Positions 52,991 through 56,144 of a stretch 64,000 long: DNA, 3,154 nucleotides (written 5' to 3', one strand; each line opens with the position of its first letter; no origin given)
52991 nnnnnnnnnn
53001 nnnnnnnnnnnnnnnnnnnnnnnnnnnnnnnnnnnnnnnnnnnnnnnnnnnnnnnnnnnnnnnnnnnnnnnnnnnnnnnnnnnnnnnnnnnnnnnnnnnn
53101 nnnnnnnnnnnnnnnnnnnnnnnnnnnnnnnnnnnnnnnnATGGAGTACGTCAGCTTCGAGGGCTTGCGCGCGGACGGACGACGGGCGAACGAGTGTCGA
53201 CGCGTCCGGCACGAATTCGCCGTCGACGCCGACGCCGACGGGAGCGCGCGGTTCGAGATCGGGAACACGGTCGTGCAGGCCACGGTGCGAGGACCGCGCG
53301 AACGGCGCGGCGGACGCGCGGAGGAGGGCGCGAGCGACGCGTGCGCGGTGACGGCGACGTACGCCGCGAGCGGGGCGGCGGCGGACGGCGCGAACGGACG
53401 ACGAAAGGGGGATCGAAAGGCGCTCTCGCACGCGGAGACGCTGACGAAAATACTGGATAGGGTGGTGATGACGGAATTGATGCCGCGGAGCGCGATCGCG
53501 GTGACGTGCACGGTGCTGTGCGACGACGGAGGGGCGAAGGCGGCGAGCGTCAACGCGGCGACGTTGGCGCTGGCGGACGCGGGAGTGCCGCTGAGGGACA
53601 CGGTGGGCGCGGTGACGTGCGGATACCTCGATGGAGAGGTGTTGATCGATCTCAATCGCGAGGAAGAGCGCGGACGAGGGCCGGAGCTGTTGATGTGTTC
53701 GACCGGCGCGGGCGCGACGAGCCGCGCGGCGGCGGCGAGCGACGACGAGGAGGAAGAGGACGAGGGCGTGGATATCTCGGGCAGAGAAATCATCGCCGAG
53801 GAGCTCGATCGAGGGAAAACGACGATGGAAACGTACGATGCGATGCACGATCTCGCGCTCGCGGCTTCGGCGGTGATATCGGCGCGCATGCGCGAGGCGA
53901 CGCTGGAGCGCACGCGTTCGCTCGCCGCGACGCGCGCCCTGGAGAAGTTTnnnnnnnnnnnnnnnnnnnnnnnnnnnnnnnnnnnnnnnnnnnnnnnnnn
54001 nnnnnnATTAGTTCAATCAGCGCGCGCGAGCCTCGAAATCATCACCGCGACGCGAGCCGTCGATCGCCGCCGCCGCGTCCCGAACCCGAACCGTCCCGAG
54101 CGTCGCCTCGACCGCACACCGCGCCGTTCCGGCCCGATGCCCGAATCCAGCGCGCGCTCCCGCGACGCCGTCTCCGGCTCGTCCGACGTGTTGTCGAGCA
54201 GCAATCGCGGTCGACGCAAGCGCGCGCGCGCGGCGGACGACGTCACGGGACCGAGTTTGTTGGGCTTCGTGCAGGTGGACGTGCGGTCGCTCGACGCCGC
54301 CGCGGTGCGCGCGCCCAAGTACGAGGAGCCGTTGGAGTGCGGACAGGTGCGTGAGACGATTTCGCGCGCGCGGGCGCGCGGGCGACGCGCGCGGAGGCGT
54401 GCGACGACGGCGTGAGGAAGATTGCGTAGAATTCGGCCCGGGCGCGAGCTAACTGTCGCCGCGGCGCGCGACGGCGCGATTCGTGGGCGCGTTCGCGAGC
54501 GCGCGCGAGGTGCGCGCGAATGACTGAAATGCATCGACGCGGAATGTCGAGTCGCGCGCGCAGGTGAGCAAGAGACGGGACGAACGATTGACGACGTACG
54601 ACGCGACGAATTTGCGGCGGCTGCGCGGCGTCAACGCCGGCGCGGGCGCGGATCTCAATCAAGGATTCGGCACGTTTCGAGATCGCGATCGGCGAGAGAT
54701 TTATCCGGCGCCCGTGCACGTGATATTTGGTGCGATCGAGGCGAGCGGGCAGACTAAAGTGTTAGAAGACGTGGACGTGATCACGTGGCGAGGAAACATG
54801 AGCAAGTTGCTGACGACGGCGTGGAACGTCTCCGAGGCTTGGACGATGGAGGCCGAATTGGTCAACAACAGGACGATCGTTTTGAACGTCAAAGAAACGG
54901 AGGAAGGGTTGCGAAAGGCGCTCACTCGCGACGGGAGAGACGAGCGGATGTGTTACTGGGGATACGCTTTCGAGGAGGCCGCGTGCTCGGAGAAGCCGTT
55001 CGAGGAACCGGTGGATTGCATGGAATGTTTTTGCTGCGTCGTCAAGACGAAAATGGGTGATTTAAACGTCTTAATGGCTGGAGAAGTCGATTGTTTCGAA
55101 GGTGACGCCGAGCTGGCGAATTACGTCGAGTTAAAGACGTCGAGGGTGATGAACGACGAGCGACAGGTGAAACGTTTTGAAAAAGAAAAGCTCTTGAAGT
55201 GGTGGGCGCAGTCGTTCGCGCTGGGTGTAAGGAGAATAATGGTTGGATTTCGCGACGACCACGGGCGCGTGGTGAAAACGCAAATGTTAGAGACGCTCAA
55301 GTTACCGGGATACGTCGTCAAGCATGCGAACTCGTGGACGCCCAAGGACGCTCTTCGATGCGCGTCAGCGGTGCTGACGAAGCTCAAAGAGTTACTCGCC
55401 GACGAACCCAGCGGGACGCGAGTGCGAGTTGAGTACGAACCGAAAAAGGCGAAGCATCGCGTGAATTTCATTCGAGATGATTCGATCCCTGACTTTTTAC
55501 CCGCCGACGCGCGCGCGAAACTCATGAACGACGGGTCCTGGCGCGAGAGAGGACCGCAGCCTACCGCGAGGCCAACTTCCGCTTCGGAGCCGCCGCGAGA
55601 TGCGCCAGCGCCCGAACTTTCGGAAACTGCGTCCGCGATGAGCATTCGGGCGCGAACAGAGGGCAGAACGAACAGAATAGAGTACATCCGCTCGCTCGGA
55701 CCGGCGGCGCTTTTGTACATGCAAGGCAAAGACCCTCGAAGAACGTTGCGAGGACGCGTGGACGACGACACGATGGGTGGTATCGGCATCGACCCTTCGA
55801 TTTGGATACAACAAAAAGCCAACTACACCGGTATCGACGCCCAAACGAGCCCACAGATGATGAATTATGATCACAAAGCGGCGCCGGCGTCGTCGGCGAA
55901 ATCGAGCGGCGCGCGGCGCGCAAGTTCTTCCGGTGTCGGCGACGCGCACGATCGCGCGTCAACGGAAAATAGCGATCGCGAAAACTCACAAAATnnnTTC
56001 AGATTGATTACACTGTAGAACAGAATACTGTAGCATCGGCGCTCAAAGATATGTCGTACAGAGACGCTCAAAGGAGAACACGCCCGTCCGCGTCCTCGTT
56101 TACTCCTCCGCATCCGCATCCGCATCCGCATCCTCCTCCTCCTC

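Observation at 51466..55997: Neighbourhood of RNA-degradation genes including an RNase H plus REX4 exonuclease fusion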

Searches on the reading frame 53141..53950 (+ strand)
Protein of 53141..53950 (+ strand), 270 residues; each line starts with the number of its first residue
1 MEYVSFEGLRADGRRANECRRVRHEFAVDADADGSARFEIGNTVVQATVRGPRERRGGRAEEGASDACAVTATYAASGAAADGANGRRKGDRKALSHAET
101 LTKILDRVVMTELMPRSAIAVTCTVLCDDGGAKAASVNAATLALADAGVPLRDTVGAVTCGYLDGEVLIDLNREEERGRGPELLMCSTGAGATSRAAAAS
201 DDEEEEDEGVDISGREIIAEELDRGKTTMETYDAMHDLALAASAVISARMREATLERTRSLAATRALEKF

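Call 8: search_protein_families(library=pfam, proteins=[window:53141-53950:+], max_evalue=0.1)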
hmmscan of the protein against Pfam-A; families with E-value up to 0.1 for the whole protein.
window:53141-53950:+ (270 aa): 2 families
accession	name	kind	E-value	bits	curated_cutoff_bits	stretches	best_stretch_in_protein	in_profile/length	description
PF01138.27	RNase_PH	-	7.6e-26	91.5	25.5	1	18-150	1-130/130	3' exoribonuclease family, domain 1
PF03725.20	RNase_PH_C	-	5.4e-06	26.7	20.8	1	153-178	1-26/67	3' exoribonuclease family, domain 2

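Call 18: search_solved_structures(query=window:53141-53950:+, max_evalue=0.001)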
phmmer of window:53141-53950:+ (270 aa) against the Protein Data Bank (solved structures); distinct sequences matched with E-value up to 0.001: 60.
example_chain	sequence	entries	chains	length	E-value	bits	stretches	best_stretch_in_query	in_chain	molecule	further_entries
9g8m_L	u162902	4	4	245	7.4e-38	133.8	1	2-190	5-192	Exosome complex component RRP41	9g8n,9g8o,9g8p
6h25_B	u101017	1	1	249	7.5e-38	133.7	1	2-190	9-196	Exosome complex component RRP41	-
2nn6_B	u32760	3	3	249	7.5e-38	133.7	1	2-190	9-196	Exosome complex exonuclease RRP41 | Exosome complex component RRP41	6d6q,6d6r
3l7z_B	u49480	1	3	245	8.9e-28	100.7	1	6-177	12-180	Probable exosome complex exonuclease 1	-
2br2_B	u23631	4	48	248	9.3e-28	100.7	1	6-177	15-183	EXOSOME COMPLEX EXONUCLEASE 1 | PROBABLE EXOSOME COMPLEX EXONUCLEASE 1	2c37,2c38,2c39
2je6_B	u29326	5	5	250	1.8e-27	99.7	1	6-176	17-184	EXOSOME COMPLEX EXONUCLEASE 1 | PROBABLE EXOSOME COMPLEX EXONUCLEASE 1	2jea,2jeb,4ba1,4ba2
8xfx_A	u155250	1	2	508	8.8e-27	97.5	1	4-178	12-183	Exosome complex component Rrp41,Exosome complex component Rrp42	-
8xie_A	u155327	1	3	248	2.2e-26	96.2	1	4-177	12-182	Exosome complex component Rrp41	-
2pnz_A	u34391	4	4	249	4.5e-26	95.2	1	4-177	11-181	Probable exosome complex exonuclease 1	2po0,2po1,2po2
3m7n_D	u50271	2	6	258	1e-24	90.7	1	5-177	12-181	Probable exosome complex exonuclease 1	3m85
2ba0_F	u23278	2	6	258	1.2e-24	90.6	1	5-177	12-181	Archaeal exosome RNA binding protein RRP41 | Archaeal exosome complex exonuclease RRP41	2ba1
5g06_B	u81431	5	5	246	6.3e-22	81.6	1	2-179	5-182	EXOSOME COMPLEX COMPONENT SKI6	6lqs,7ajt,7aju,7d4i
4ifd_B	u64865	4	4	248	6.5e-22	81.6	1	2-179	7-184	Exosome complex component SKI6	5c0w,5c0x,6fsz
5jea_B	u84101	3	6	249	6.6e-22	81.5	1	2-179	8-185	Exosome complex component SKI6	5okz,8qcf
4oo1_B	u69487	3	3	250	6.7e-22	81.5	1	2-179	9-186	Exosome complex component SKI6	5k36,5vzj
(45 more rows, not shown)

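Call 62: search_solved_structures(query=window:53141-53950:+, max_evalue=1e-26, show_alignments=5)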
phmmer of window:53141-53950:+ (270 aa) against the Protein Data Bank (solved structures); distinct sequences matched with E-value up to 1e-26: 7.
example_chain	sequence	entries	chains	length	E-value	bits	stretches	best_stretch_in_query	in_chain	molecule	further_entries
9g8m_L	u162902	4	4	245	7.4e-38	133.8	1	2-190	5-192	Exosome complex component RRP41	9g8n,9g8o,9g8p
6h25_B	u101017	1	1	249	7.5e-38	133.7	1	2-190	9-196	Exosome complex component RRP41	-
2nn6_B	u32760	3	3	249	7.5e-38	133.7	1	2-190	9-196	Exosome complex exonuclease RRP41 | Exosome complex component RRP41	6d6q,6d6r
3l7z_B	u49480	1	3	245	8.9e-28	100.7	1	6-177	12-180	Probable exosome complex exonuclease 1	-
2br2_B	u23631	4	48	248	9.3e-28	100.7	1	6-177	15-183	EXOSOME COMPLEX EXONUCLEASE 1 | PROBABLE EXOSOME COMPLEX EXONUCLEASE 1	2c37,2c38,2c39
2je6_B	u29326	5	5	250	1.8e-27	99.7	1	6-176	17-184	EXOSOME COMPLEX EXONUCLEASE 1 | PROBABLE EXOSOME COMPLEX EXONUCLEASE 1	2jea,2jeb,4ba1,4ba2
8xfx_A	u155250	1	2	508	8.8e-27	97.5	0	4-178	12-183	Exosome complex component Rrp41,Exosome complex component Rrp42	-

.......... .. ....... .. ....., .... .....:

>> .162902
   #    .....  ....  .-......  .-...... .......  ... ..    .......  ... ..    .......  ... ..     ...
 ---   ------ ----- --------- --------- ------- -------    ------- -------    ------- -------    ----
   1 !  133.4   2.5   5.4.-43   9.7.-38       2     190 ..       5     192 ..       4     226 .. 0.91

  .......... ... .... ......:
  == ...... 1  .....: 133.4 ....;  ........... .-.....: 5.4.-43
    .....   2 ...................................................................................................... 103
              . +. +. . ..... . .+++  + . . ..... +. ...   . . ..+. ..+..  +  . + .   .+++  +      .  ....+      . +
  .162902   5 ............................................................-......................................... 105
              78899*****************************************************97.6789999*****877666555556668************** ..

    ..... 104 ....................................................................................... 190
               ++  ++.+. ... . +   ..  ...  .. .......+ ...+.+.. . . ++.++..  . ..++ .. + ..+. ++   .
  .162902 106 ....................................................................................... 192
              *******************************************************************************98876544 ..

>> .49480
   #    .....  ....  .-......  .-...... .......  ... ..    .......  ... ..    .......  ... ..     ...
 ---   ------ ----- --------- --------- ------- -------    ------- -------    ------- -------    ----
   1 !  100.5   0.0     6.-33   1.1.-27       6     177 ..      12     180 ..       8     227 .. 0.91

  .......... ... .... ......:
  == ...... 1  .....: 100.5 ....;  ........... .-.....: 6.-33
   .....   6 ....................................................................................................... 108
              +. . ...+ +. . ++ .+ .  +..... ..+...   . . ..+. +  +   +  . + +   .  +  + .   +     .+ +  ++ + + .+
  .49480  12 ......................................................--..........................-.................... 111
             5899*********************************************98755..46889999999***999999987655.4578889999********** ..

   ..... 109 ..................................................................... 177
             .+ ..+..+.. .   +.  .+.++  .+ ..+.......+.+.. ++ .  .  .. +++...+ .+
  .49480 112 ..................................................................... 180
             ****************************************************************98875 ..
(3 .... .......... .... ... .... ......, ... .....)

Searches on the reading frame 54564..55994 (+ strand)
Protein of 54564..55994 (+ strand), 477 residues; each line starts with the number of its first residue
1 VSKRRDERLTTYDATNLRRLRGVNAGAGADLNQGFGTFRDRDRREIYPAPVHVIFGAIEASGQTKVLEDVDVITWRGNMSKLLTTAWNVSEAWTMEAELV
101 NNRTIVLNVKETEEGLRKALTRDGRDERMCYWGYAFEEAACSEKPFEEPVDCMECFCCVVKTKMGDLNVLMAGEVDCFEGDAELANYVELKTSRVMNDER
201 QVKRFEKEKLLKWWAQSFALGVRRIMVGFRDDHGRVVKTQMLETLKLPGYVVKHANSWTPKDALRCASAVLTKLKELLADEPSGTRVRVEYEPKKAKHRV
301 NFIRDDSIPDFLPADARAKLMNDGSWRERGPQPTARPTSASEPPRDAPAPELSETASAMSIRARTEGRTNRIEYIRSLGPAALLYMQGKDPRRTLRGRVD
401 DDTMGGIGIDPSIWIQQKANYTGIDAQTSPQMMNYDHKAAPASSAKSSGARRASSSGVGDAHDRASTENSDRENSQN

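Call 8: search_protein_families(library=pfam, proteins=[window:54564-55994:+], max_evalue=0.1)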
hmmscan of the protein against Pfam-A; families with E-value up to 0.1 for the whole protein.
window:54564-55994:+ (477 aa): 1 family
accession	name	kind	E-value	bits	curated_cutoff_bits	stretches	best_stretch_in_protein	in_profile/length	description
PF08652.17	RAI1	-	6.3e-83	279.2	26.8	1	6-315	13-331/333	RAI1 like PD-(D/E)XK nuclease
